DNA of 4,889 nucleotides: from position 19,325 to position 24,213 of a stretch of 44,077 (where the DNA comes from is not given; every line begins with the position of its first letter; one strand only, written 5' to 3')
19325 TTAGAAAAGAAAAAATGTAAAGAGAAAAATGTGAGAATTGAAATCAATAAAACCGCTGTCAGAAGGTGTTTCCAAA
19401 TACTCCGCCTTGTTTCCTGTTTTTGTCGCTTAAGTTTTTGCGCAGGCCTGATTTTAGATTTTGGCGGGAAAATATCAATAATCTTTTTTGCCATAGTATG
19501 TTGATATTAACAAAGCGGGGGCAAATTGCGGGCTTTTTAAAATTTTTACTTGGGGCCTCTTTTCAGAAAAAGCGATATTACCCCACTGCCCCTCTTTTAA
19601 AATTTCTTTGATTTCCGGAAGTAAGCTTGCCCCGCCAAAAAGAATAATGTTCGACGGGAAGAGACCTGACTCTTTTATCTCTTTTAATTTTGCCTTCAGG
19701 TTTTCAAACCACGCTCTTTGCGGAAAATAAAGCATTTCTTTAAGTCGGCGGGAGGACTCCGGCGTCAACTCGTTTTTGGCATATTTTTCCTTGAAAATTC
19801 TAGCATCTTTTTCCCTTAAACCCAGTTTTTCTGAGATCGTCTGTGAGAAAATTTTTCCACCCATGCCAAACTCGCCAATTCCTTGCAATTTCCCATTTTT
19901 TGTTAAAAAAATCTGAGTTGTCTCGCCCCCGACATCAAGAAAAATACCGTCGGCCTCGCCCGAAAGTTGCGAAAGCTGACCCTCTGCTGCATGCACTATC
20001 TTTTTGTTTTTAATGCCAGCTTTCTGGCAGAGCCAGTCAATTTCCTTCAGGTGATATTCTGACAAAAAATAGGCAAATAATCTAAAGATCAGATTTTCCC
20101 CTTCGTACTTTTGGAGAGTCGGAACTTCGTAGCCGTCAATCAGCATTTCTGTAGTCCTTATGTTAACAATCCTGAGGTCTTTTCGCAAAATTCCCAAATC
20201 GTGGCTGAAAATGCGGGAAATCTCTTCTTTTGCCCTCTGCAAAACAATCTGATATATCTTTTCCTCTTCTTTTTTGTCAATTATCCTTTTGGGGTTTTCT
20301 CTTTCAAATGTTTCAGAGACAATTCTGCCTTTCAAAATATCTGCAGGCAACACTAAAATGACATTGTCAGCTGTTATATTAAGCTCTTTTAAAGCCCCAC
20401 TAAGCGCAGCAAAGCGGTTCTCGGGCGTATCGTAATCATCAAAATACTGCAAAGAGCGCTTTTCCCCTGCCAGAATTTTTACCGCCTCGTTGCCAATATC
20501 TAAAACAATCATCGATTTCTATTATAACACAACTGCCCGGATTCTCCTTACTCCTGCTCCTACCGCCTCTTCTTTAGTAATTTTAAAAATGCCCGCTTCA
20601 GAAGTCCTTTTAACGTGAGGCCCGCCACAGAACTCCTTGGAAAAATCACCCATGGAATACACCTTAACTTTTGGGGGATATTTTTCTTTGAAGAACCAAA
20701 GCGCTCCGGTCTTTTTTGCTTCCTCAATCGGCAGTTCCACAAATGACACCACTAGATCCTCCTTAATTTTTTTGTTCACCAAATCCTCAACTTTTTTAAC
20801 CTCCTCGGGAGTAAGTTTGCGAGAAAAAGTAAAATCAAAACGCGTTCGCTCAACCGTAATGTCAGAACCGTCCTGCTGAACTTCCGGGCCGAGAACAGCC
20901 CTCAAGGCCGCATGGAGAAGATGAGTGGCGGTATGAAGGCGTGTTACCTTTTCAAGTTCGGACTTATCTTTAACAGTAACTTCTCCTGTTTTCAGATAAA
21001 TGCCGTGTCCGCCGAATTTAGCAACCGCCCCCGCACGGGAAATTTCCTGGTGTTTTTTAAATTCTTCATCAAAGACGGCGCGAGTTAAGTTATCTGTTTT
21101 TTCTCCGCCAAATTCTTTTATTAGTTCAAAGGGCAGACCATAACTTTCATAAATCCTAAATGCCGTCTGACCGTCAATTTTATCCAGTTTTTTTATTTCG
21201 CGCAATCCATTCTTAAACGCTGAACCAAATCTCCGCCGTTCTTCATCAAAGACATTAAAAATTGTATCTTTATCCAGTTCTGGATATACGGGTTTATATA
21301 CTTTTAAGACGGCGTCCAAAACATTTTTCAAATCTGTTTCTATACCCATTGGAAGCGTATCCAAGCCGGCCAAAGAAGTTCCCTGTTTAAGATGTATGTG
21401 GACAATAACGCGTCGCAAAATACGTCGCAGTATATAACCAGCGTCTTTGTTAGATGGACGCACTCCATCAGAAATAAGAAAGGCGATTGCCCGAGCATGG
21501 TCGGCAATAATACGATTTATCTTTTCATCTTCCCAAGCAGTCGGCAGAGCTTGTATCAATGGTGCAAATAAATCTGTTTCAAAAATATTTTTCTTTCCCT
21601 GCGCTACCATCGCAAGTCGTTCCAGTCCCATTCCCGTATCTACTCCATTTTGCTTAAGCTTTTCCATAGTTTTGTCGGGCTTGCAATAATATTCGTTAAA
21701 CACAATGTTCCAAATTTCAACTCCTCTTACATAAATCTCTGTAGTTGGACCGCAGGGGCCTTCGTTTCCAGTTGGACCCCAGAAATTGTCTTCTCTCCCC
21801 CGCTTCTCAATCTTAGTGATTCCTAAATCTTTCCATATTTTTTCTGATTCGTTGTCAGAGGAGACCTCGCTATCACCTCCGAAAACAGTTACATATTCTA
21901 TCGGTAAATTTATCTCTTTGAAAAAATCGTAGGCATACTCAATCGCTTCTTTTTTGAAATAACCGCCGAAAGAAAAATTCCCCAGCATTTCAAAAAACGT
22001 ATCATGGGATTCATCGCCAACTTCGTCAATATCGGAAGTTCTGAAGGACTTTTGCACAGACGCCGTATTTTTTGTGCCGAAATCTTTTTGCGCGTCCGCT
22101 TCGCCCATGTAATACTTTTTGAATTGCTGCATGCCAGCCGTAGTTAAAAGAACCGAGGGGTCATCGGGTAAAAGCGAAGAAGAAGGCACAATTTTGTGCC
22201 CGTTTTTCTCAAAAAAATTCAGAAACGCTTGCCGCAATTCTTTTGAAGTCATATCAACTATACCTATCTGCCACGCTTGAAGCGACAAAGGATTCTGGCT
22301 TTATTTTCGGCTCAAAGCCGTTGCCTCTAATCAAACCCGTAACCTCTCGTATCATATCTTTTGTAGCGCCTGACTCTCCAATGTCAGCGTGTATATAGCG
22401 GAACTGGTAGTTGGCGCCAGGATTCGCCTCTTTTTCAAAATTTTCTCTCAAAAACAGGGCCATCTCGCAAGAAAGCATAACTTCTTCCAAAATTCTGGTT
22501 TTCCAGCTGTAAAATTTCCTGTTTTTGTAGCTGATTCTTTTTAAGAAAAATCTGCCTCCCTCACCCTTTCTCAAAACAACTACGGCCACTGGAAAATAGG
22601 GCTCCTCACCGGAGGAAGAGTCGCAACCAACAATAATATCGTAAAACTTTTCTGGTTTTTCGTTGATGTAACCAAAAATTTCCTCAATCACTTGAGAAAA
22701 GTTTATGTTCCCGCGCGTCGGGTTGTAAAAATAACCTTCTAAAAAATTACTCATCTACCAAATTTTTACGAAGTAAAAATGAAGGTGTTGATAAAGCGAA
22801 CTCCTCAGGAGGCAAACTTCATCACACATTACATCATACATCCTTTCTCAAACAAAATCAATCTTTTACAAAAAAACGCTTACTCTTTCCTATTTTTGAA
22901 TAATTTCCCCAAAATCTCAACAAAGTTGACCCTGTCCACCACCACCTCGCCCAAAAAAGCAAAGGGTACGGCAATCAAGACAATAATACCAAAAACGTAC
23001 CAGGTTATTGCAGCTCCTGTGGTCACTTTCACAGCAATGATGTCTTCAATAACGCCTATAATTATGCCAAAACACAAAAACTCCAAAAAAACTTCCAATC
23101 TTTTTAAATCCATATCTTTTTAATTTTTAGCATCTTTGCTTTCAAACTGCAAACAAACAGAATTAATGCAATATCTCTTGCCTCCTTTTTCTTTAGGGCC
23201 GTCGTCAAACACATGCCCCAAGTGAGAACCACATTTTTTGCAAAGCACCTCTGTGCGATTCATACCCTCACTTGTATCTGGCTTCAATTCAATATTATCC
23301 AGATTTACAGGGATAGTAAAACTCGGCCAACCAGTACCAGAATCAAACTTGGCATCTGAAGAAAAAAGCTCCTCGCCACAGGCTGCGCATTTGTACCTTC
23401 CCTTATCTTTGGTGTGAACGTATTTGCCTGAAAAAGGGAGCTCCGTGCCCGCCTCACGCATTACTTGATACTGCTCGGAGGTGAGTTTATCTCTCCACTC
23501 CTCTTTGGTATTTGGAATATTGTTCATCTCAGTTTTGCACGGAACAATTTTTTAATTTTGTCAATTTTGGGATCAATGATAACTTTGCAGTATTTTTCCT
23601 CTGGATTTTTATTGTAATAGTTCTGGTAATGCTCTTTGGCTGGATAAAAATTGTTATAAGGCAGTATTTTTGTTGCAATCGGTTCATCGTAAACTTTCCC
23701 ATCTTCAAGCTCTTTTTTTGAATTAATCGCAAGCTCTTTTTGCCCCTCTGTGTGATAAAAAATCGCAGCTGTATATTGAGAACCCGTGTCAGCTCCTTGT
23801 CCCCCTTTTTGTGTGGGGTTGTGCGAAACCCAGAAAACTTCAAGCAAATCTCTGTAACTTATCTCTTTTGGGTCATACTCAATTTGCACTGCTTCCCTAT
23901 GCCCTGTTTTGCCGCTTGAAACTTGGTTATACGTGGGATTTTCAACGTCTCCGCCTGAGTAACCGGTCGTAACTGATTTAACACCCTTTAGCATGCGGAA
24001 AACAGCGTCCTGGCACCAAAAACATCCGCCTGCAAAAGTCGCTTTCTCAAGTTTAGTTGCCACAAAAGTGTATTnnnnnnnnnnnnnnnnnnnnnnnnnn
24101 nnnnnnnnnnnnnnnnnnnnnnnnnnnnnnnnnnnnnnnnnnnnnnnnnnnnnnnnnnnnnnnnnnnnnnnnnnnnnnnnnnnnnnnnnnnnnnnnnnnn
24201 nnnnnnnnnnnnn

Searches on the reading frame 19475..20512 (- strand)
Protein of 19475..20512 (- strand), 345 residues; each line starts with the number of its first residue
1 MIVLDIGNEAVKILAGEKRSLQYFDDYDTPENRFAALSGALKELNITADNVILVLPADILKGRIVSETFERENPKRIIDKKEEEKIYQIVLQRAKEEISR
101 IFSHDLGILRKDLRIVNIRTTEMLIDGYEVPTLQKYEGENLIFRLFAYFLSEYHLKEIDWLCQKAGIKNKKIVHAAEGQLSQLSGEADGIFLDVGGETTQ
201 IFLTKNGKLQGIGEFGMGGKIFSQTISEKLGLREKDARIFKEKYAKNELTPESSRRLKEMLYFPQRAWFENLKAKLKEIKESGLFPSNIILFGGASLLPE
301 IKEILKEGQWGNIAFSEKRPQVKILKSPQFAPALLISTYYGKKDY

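Call 64: search_protein_families(library=pfam, proteins=[window:19475-20512:-], max_evalue=0.001)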
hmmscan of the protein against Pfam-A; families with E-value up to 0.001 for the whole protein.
window:19475-20512:- (345 aa): 1 family
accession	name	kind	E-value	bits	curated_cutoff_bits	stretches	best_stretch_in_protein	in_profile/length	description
PF14450.12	FtsA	-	6.1e-09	36.7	31.8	1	191-333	2-125/127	Cell division protein FtsA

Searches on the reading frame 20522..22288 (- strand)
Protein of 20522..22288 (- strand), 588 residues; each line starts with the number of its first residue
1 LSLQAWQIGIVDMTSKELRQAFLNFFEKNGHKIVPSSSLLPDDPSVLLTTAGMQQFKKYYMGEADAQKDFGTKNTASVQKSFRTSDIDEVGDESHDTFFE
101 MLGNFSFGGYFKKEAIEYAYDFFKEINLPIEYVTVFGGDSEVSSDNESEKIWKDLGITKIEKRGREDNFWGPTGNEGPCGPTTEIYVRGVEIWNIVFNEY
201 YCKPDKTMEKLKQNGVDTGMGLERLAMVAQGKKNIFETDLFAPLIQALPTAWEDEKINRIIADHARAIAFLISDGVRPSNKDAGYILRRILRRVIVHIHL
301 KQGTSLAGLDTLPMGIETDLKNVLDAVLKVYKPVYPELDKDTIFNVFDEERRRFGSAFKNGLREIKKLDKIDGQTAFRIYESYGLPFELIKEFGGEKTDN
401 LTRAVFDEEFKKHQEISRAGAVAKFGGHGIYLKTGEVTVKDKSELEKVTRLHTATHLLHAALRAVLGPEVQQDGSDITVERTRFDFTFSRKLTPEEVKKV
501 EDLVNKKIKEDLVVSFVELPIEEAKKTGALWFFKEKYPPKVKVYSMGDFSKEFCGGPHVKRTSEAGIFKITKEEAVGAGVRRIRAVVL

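Call 64: search_protein_families(library=pfam, proteins=[window:20522-22288:-], max_evalue=0.001)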
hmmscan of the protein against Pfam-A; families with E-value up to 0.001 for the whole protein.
window:20522-22288:- (588 aa): 2 families
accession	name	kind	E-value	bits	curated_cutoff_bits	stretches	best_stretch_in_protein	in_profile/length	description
PF01411.24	tRNA-synt_2c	-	1.7e-99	334.3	30.3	1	17-424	1-435/552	tRNA synthetases class II (A)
PF07973.19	tRNA_SAD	-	8.2e-18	64.6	24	1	541-583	1-43/44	Threonyl and Alanyl tRNA synthetase second additional domain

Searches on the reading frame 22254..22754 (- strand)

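Call 64: search_protein_families(library=pfam, proteins=[window:22254-22754:-], max_evalue=0.001)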
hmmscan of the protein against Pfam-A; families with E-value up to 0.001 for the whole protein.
window:22254-22754:- (166 aa): 1 family
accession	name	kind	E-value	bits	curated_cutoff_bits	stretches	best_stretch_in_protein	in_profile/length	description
PF04308.18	RNaseH_like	-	1.6e-40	138.8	25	1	21-166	1-144/145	Ribonuclease H-like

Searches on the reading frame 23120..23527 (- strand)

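Call 64: search_protein_families(library=pfam, proteins=[window:23120-23527:-], max_evalue=0.001)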
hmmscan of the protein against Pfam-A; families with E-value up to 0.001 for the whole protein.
window:23120-23527:- (135 aa): 4 families
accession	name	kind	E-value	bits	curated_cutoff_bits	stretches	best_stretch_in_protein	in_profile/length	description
PF01641.26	SelR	-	7.9e-52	174.6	24.9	1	15-129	1-115/116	SelR domain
PF24046.1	At4g08330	-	2.2e-06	28.2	27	1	90-114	75-99/129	At4g08330 beta-tent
PF03226.21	Yippee-Mis18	-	0.00071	20.1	26.6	0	46-123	4-90/108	Yippee zinc-binding/DNA-binding /Mis18, centromere assembly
PF10058.14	Zn_ribbon_10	-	0.00092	19.4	24.2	0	87-107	16-36/54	ER junction formation factor lunapark, zinc ribbon finger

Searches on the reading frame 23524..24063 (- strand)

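Call 64: search_protein_families(library=pfam, proteins=[window:23524-24063:-], max_evalue=0.001)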
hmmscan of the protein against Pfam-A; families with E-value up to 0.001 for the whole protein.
window:23524-24063:- (179 aa): 1 family
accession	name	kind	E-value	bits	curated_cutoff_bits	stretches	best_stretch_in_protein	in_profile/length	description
PF01625.27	PMSR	-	4e-61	206.2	23.7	1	7-160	1-153/153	Peptide methionine sulfoxide reductase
